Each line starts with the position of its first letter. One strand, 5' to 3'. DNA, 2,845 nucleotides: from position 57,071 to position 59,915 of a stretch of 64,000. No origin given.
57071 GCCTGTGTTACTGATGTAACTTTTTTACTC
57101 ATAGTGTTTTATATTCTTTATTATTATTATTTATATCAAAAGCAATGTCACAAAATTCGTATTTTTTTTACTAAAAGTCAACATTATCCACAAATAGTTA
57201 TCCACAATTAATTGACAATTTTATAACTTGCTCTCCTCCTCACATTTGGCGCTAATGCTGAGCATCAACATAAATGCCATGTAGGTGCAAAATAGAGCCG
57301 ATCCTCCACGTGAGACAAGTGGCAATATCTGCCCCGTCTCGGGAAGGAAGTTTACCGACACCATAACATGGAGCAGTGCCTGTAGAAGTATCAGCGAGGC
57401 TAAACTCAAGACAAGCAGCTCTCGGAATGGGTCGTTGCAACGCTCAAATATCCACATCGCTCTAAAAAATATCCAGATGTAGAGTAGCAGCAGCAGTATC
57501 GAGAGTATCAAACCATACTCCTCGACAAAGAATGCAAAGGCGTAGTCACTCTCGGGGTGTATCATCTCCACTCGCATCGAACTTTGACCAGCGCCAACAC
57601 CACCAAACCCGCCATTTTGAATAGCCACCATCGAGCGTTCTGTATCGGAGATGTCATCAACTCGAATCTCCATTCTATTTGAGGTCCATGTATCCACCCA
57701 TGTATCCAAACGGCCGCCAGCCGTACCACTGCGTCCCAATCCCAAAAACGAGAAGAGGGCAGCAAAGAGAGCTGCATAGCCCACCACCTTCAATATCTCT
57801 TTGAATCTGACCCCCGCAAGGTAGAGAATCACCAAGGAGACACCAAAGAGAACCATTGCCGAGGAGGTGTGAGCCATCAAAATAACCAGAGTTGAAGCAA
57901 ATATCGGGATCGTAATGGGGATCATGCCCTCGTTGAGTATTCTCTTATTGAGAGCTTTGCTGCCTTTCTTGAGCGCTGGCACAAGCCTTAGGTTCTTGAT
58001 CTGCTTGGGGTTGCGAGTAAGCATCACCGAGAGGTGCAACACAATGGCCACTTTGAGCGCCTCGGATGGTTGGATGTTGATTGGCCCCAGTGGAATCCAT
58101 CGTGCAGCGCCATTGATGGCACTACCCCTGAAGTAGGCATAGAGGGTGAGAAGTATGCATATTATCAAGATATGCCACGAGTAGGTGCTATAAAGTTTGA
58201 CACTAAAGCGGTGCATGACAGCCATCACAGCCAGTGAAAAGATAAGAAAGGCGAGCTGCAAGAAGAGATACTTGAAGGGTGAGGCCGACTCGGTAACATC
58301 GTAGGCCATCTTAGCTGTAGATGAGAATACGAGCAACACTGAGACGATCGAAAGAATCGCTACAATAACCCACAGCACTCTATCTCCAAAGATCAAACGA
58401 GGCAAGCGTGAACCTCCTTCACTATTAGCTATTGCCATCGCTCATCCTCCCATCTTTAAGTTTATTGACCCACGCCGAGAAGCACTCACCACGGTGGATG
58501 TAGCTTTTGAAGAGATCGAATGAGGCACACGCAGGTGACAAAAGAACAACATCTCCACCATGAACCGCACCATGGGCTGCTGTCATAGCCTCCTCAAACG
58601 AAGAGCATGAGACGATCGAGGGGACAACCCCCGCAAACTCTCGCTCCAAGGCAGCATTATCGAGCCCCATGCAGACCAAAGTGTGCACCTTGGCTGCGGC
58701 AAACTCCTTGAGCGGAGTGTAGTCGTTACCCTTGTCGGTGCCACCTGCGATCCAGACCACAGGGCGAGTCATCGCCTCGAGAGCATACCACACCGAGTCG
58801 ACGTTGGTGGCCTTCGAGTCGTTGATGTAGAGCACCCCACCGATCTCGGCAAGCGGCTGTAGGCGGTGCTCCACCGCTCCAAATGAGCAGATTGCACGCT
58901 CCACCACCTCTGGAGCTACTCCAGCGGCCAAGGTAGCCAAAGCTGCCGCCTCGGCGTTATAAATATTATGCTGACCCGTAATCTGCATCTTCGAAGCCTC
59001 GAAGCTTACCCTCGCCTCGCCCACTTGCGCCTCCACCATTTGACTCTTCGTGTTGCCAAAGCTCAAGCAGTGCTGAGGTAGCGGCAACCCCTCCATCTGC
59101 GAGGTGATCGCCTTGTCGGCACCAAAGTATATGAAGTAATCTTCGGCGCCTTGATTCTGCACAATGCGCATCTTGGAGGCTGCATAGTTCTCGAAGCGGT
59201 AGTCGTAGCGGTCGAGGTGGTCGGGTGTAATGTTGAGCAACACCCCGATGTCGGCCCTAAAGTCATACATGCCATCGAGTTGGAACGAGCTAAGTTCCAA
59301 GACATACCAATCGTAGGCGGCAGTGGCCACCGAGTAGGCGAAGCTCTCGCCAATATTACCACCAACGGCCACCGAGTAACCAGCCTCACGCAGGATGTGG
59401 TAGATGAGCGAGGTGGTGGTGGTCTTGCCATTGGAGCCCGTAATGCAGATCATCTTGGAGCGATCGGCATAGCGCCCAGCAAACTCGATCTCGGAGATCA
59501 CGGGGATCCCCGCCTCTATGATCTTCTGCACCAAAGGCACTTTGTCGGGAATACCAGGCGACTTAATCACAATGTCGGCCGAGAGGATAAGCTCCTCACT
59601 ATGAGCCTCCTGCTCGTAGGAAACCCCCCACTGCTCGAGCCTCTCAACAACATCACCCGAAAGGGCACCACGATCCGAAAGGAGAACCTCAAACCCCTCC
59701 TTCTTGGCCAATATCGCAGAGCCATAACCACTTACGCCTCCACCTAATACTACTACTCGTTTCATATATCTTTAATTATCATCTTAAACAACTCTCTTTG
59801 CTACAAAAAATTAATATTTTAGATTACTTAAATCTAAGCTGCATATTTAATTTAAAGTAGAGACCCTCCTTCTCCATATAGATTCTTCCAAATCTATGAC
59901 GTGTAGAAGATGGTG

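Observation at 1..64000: CCGG appears completely absent from the window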

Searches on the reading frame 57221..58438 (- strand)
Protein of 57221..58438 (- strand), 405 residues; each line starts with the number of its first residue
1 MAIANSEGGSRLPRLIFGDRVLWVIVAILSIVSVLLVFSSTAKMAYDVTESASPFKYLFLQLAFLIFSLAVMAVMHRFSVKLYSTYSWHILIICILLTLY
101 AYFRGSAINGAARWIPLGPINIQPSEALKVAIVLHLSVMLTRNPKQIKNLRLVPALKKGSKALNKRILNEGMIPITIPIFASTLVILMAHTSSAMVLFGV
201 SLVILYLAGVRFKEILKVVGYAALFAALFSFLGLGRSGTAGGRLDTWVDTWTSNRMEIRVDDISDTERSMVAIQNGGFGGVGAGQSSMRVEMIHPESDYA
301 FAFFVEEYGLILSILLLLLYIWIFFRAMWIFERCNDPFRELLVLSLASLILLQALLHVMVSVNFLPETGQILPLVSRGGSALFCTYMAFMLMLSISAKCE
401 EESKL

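Call 33: search_protein_families(library=pfam, proteins=[window:57221-58438:-], max_evalue=0.00001)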
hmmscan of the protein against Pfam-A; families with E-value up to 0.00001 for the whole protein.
window:57221-58438:- (405 aa): 1 family
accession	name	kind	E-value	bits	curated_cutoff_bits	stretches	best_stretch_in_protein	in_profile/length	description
PF01098.24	FTSW_RODA_SPOVE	-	8.3e-57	193.2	26.4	1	21-398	3-353/356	Cell cycle protein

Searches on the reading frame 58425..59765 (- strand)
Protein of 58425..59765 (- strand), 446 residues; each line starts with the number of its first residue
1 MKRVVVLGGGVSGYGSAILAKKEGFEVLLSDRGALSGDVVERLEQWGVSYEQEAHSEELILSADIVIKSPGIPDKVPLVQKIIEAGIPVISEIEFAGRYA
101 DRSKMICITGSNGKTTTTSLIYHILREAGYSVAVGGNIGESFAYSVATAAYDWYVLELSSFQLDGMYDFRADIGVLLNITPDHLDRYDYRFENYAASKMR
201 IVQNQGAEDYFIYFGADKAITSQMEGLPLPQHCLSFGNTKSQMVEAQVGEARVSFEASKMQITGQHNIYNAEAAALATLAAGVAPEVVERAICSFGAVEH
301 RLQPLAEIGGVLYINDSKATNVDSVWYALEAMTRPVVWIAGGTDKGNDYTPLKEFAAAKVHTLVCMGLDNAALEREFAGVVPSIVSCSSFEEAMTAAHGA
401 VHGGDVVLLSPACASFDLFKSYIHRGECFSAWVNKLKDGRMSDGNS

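Call 25: find_homologous_proteins(query=window:58425-59765:-, max_evalue=1e-40)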
Query window:58425-59765:- (446 aa): 8000 proteins with E <= 1e-40 among 8000 candidates; the best 120 are listed.
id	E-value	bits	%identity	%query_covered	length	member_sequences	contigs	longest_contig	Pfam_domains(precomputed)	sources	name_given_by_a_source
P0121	5.3e-270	913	93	98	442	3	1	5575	PF02875.27,PF08245.19,PF21377.4,PF21799.3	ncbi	-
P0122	3.4e-234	795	80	98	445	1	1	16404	PF02875.27,PF08245.19,PF21377.4,PF21799.3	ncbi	ncbi:MAG: UDP-N-acetylmuramoyl-L-alanine--D-glutamate ligase [Rikenellaceae bacterium]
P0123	2.9e-232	789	80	98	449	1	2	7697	PF02875.27,PF08245.19,PF21377.4,PF21799.3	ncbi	-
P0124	2.0e-231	786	78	100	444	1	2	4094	PF02875.27,PF08245.19,PF21377.4,PF21799.3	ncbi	-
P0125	9.4e-226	768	77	98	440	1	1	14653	PF02875.27,PF08245.19,PF21377.4,PF21799.3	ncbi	-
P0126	1.9e-223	760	76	98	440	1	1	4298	PF02875.27,PF08245.19,PF21377.4,PF21799.3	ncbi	-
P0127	2.3e-221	753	75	94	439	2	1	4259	PF02875.27,PF08245.19,PF21377.4,PF01262.28,PF21799.3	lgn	-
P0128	2.3e-220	750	74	98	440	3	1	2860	PF02875.27,PF08245.19,PF21377.4,PF21799.3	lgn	-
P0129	1.9e-217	740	74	99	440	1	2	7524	PF02875.27,PF08245.19,PF21377.4,PF21799.3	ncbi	-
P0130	2.1e-217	740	72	100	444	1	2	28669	PF02875.27,PF08245.19,PF21377.4,PF21799.3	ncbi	-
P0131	2.5e-217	740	74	98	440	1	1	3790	PF02875.27,PF08245.19,PF21377.4,PF21799.3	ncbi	-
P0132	6.7e-217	738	75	98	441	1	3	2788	PF02875.27,PF08245.19,PF21377.4,PF21799.3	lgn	-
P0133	6.9e-217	738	73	98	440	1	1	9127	PF02875.27,PF08245.19,PF21377.4,PF21799.3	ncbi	-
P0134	3.5e-216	736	73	98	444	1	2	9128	PF02875.27,PF08245.19,PF21377.4,PF21799.3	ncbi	-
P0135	1.3e-215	734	75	98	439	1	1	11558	PF02875.27,PF08245.19,PF21799.3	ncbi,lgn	-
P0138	2.8e-215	733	73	98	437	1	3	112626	PF02875.27,PF08245.19,PF21377.4,PF21799.3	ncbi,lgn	ncbi:MAG: UDP-N-acetylmuramoyl-L-alanine--D-glutamate ligase [Rikenellaceae bacterium]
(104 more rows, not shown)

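Call 26: find_encoding_contigs(protein=P0121, flank=10000, max_places=3)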
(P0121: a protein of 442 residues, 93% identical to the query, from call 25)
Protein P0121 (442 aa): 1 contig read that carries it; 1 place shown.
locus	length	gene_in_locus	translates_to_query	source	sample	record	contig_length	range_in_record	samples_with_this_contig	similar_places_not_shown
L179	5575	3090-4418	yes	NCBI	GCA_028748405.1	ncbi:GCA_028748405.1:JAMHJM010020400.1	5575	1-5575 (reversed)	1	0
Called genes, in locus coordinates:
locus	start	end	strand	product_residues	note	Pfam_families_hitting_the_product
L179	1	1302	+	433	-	?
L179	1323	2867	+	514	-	PF13541:ChlI, PF00493:MCM (faint), PF01078:Mg_chelatase, PF07728:AAA_5, PF13335:Mg_chelatase_C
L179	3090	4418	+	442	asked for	PF21377:MurD_N, PF21799:MurD-like_N, PF08245:Mur_ligase_M, PF02875:Mur_ligase_C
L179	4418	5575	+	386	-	?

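Call 27: find_encoding_contigs(protein=P0122, flank=10000, max_places=2)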
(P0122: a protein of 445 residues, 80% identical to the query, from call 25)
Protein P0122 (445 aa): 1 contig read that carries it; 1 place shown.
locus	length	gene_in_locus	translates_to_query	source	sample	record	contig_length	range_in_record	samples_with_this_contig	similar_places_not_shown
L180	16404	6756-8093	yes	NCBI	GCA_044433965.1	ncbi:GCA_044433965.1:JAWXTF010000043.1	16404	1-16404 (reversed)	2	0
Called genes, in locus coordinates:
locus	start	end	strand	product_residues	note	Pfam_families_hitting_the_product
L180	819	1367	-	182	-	PF00886:Ribosomal_S16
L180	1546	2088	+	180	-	-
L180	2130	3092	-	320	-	PF00722:Glyco_hydro_16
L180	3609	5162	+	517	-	PF00772:DnaB, PF03796:DnaB_C, PF13481:AAA_25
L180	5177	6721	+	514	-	PF13541:ChlI, PF00493:MCM (faint), PF01078:Mg_chelatase, PF07728:AAA_5, PF13335:Mg_chelatase_C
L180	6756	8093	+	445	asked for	PF21377:MurD_N, PF21799:MurD-like_N, PF08245:Mur_ligase_M, PF02875:Mur_ligase_C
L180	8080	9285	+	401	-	PF01098:FTSW_RODA_SPOVE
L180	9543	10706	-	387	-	PF00375:SDF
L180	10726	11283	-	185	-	-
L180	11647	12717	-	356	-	PF02729:OTCace_N, PF00185:OTCace, PF02748:PyrI_C (weak)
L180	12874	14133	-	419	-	PF00155:Aminotran_1_2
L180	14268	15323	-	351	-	PF00478:IMPDH (faint), PF03060:NMO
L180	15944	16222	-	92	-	-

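Call 28: find_encoding_contigs(protein=P0138, flank=10000, max_places=2)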
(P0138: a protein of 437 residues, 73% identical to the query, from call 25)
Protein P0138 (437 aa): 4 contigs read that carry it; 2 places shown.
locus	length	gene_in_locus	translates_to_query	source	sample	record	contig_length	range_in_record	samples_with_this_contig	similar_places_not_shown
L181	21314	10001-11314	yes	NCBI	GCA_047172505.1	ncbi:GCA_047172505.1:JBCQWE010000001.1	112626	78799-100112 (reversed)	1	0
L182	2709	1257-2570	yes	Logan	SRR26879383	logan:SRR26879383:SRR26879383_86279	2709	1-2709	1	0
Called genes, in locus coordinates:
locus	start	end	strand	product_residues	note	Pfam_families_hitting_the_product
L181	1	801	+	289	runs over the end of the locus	-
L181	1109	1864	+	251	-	PF01925:TauE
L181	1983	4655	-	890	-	PF25292:Beta-prop_CGLA, PF13517:FG-GAP_3 (faint), PF25290:CGLA_M, PF25291:CGLA_C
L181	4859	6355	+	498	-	PF00884:Sulfatase, PF01663:Phosphodiest (faint), PF16347:SGSH_C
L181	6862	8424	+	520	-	PF00772:DnaB, PF03796:DnaB_C, PF13481:AAA_25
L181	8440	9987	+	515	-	PF13541:ChlI, PF00493:MCM (faint), PF01078:Mg_chelatase, PF07728:AAA_5, PF13335:Mg_chelatase_C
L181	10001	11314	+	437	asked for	PF21377:MurD_N (weak), PF21799:MurD-like_N, PF08245:Mur_ligase_M, PF02875:Mur_ligase_C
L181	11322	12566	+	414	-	PF01098:FTSW_RODA_SPOVE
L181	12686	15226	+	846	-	PF02867:Ribonuc_red_lgC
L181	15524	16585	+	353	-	PF03060:NMO, PF01180:DHO_dh (faint), PF00478:IMPDH (weak)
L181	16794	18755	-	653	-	-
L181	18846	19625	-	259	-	-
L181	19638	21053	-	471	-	PF13149:Mfa_like_1, PF13004:BACON (weak)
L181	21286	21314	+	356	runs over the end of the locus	PF12833:HTH_18, PF00165:HTH_AraC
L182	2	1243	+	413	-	?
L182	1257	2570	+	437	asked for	PF21377:MurD_N (weak), PF21799:MurD-like_N, PF08245:Mur_ligase_M, PF02875:Mur_ligase_C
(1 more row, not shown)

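Call 33: search_protein_families(library=pfam, proteins=[window:58425-59765:-], max_evalue=0.00001)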
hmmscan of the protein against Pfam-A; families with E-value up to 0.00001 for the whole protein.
window:58425-59765:- (446 aa): 4 families
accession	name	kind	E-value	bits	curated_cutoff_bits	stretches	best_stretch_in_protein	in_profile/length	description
PF08245.18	Mur_ligase_M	-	6.7e-29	101.7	24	1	108-277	1-199/200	Mur ligase middle domain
PF02875.26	Mur_ligase_C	-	5.1e-13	50.4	28.4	1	300-413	1-127/127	Mur ligase, glutamate ligase domain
PF21799.2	MurD-like_N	-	1.4e-07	32.2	27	1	2-90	1-87/88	Mur ligase MurD-like, N-terminal domain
PF21377.3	MurD_N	-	5e-06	26.9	24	0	6-72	4-70/76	MurD N-terminal domain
